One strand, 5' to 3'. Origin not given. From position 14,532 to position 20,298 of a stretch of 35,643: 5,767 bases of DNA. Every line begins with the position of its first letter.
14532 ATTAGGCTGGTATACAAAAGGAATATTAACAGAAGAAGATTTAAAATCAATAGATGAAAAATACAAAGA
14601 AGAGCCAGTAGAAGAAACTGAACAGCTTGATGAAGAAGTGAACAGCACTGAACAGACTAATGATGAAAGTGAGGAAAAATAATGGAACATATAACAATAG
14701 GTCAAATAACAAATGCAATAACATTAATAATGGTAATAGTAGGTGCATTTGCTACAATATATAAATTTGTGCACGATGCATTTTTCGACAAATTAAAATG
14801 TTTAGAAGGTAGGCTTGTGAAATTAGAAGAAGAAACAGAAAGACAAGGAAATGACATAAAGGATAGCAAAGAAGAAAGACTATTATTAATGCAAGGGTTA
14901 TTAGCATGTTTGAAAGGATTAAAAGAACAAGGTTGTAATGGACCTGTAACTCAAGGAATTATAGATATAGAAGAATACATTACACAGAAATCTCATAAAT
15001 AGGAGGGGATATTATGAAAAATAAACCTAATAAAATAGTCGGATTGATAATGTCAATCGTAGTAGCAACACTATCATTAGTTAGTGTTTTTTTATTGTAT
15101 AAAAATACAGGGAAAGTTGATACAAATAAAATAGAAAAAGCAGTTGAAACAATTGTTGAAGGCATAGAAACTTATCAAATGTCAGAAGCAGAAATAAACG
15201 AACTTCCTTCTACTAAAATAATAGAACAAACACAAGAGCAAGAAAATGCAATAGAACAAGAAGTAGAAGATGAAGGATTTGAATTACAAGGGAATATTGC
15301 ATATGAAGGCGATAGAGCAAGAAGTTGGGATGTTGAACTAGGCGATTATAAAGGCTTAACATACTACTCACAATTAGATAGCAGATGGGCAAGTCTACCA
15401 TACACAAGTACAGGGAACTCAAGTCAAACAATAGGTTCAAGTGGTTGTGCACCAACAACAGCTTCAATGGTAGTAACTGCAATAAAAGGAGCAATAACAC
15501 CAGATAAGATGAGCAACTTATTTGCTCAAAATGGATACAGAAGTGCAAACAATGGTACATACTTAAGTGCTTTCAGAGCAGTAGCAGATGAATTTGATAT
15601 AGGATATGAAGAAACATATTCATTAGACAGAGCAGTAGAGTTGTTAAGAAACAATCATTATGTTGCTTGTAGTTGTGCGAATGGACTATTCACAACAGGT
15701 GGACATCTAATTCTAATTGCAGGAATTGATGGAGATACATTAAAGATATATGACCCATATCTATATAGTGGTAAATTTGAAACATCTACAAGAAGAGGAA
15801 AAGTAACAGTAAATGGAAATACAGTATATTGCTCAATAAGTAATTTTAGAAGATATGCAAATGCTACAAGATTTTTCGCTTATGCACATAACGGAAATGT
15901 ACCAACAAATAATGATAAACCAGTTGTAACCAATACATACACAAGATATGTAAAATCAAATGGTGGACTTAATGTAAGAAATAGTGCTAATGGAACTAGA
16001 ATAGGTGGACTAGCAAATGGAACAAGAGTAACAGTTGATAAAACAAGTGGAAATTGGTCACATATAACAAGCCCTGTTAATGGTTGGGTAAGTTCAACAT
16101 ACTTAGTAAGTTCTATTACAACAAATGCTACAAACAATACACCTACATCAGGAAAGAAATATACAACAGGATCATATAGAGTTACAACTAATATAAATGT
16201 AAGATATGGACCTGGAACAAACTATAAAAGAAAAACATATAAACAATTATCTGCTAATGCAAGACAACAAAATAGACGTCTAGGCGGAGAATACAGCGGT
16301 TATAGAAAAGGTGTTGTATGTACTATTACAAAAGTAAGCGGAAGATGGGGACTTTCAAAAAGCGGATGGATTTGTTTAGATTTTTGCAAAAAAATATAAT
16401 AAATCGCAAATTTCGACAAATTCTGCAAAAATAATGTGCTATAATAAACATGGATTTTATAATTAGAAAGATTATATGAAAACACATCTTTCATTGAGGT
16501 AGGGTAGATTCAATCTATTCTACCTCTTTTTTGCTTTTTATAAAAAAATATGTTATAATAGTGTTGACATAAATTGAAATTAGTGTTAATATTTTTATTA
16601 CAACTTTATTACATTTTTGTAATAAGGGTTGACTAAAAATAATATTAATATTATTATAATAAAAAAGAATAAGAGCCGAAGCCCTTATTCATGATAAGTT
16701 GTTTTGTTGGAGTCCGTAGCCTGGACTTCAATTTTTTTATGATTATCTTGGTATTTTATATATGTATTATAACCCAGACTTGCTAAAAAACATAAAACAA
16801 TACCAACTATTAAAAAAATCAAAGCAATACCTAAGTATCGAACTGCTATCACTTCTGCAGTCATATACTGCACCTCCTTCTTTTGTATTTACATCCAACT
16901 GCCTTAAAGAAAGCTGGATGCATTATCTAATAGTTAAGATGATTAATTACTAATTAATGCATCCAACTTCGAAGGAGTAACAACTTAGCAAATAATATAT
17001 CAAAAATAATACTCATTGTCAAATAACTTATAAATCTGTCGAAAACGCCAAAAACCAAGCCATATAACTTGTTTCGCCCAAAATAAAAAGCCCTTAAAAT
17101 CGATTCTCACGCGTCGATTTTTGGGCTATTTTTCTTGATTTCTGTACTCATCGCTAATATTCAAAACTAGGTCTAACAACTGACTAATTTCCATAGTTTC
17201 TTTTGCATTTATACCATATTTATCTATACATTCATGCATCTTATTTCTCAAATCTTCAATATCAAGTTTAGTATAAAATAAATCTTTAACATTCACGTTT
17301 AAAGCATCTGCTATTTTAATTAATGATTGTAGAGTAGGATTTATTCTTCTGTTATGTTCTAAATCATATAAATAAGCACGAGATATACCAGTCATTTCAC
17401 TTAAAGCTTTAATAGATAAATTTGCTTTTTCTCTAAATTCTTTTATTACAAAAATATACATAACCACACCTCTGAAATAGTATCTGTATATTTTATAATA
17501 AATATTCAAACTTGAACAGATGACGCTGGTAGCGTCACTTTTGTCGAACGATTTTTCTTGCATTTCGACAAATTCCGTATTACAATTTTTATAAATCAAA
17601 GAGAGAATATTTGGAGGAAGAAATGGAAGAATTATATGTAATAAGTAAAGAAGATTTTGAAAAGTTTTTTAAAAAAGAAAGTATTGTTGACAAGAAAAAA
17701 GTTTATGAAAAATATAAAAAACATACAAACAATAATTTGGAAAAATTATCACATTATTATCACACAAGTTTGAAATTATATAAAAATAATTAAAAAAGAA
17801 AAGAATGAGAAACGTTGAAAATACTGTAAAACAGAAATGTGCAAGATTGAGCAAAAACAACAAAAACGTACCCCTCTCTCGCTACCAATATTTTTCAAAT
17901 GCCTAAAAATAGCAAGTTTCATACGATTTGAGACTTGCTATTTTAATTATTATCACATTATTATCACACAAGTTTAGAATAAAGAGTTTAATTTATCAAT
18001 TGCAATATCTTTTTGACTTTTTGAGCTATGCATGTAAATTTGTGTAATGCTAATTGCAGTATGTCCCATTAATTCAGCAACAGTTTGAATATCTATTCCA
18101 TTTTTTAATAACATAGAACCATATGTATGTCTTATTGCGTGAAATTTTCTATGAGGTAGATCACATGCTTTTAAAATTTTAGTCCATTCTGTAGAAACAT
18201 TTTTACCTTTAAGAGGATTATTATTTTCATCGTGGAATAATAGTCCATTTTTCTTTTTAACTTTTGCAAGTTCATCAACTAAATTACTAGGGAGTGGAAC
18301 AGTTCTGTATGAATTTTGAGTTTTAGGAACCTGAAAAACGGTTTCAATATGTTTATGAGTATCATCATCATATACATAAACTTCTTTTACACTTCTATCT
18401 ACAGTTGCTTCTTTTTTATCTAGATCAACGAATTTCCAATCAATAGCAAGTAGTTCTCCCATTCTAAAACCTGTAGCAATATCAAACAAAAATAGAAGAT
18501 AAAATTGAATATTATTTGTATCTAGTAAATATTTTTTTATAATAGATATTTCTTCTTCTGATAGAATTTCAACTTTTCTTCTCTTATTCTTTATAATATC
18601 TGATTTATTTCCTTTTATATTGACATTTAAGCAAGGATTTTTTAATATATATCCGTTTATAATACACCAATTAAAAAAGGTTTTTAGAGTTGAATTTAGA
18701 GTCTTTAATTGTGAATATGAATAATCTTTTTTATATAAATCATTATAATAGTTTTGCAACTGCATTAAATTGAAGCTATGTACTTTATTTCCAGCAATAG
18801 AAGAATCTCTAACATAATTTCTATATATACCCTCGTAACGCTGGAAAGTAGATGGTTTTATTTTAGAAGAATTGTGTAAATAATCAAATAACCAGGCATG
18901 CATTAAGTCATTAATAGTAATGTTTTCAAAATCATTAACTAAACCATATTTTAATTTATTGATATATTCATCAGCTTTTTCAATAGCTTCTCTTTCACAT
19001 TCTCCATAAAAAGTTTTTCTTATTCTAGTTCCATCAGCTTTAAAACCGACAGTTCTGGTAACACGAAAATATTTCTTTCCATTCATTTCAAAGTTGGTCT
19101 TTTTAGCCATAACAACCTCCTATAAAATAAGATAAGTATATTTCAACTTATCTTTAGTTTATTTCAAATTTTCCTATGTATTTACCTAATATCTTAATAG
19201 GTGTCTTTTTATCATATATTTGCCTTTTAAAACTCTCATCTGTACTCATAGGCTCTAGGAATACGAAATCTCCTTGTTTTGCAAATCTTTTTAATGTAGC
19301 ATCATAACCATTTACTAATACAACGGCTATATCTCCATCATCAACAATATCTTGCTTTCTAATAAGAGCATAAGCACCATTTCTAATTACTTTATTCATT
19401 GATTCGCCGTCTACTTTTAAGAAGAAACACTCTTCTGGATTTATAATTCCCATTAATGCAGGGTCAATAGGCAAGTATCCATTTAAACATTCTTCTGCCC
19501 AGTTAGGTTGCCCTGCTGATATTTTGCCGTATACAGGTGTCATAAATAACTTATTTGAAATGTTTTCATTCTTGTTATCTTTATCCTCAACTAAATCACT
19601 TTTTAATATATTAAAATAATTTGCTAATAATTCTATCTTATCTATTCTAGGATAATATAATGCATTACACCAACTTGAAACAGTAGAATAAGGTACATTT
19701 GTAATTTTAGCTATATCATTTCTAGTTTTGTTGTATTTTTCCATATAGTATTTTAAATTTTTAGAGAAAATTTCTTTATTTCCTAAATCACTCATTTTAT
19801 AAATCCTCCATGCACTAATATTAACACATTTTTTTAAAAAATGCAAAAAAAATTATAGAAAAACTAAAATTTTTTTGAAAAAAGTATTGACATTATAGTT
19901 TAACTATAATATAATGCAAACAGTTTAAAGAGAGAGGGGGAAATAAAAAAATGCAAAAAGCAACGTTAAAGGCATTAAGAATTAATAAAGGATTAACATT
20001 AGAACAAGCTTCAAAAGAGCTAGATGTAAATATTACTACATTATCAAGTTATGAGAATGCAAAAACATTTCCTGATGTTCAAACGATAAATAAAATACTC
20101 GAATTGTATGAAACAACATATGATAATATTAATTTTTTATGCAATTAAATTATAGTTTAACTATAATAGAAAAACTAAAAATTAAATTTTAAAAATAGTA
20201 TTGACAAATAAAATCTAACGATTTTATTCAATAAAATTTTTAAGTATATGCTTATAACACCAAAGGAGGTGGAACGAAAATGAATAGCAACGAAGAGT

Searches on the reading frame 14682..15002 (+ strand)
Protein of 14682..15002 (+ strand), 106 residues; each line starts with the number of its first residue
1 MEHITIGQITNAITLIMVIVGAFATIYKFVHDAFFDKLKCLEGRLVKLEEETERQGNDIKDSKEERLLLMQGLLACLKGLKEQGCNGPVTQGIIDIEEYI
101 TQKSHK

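Call 14: search_protein_families(library=pfam, proteins=[window:14682-15002:+], max_evalue=0.01)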
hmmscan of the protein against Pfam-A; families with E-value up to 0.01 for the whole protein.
window:14682-15002:+ (106 aa): 0 families

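Call 28: search_protein_families(library=phrogs, proteins=[window:14682-15002:+], max_evalue=0.001)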
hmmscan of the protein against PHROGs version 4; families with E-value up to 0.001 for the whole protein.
window:14682-15002:+ (106 aa): 1 family
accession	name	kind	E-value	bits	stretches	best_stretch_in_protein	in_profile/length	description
phrog_1009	-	unknown function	2e-07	32.1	1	3-67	5-65/103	-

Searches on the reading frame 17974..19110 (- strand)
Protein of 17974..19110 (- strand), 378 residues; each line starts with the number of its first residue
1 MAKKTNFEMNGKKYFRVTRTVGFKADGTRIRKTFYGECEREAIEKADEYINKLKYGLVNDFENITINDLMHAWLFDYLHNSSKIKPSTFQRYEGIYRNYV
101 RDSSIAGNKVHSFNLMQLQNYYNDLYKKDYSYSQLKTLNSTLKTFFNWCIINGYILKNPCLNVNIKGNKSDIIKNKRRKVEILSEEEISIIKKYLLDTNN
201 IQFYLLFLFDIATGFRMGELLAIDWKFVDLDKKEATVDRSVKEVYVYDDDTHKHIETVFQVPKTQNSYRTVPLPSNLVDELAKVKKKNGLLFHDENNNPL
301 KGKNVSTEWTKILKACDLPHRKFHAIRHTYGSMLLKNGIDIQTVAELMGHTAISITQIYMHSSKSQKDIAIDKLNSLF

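Call 14: search_protein_families(library=pfam, proteins=[window:17974-19110:-], max_evalue=0.01)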
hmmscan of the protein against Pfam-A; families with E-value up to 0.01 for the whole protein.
window:17974-19110:- (378 aa): 2 families
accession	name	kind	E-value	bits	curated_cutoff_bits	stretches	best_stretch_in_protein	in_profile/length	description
PF00589.27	Phage_integrase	-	9.6e-27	94.3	27.1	1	183-364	3-170/172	Phage integrase family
PF14659.12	Phage_int_SAM_3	-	0.0052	17.4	22.6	0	65-125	1-57/58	Phage integrase, N-terminal SAM-like domain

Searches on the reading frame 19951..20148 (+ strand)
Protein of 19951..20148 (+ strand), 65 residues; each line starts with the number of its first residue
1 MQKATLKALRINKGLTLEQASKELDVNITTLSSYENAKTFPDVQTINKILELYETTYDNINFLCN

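Call 61: search_protein_families(library=pfam, proteins=[window:19951-20148:+], max_evalue=0.05)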
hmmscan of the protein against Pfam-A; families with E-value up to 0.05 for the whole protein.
window:19951-20148:+ (65 aa): 4 families
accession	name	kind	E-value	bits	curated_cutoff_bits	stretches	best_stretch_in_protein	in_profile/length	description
PF01381.28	HTH_3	-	1.1e-10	41.8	23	1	6-57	1-52/55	Helix-turn-helix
PF13560.12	HTH_31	-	6e-10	39.7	27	1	4-56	4-57/64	Helix-turn-helix domain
PF12844.13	HTH_19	-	1.8e-09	37.8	30.2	1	6-56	4-54/64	Helix-turn-helix domain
PF13413.12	HTH_25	-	0.0028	17.9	24.6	1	5-37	1-33/62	Helix-turn-helix domain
